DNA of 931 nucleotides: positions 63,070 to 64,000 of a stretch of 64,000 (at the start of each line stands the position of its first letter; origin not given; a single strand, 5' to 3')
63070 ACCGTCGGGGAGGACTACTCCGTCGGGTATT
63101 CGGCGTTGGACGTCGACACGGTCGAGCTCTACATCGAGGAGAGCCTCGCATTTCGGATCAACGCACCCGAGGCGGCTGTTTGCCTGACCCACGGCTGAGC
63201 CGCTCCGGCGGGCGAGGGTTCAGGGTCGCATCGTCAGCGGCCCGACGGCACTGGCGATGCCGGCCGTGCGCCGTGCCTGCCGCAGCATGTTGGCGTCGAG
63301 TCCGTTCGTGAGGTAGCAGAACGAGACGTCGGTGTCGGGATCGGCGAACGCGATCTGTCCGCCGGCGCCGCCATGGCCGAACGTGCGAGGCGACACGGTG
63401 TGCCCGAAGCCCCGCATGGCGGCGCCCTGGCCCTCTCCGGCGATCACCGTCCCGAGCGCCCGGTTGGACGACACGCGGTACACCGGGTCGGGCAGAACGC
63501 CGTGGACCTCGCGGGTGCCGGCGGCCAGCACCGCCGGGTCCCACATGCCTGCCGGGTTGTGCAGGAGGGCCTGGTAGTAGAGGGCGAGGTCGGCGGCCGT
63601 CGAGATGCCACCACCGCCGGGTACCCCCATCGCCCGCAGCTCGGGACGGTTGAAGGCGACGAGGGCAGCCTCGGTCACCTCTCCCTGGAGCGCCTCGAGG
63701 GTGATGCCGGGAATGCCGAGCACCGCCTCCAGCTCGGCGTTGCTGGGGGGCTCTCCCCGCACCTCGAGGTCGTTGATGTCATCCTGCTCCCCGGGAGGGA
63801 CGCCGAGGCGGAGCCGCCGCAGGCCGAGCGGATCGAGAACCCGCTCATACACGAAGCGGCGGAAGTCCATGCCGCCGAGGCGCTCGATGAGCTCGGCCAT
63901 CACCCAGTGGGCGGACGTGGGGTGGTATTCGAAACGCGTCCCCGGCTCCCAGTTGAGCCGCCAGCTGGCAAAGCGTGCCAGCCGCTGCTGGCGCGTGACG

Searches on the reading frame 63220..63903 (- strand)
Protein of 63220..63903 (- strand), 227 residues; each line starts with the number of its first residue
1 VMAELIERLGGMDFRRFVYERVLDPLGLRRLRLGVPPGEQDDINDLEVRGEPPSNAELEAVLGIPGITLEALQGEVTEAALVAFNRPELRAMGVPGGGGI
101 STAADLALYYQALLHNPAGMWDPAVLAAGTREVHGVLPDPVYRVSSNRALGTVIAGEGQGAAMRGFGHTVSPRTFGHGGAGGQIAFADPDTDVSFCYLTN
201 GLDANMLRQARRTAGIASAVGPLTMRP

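Call 3: search_protein_families(library=pfam, proteins=[window:63220-63903:-], max_evalue=0.1)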
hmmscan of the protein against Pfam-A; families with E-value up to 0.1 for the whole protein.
window:63220-63903:- (227 aa): 1 family
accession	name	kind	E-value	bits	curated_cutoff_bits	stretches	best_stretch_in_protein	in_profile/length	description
PF00144.29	Beta-lactamase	-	4e-20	72.7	27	1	2-214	152-323/329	Beta-lactamase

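Call 4: search_protein_families(library=ncbifam, proteins=[window:63220-63903:-], max_evalue=0.1)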
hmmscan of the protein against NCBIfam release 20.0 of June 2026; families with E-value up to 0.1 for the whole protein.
window:63220-63903:- (227 aa): 3 families
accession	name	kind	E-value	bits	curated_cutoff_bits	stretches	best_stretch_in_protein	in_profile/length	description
NF002968.0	PRK03642.1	equivalog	6.3e-06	25.3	385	1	4-201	213-395/432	penicillin binding protein PBP4B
NF052353.1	EstBLacLipLMycb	equivalog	7.2e-05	21.8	650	1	8-208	181-377/420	esterase/beta-lactamase LipL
NF038269.1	lipase_LipE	equivalog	0.0002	20.6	750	1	2-210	191-391/407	lipase LipE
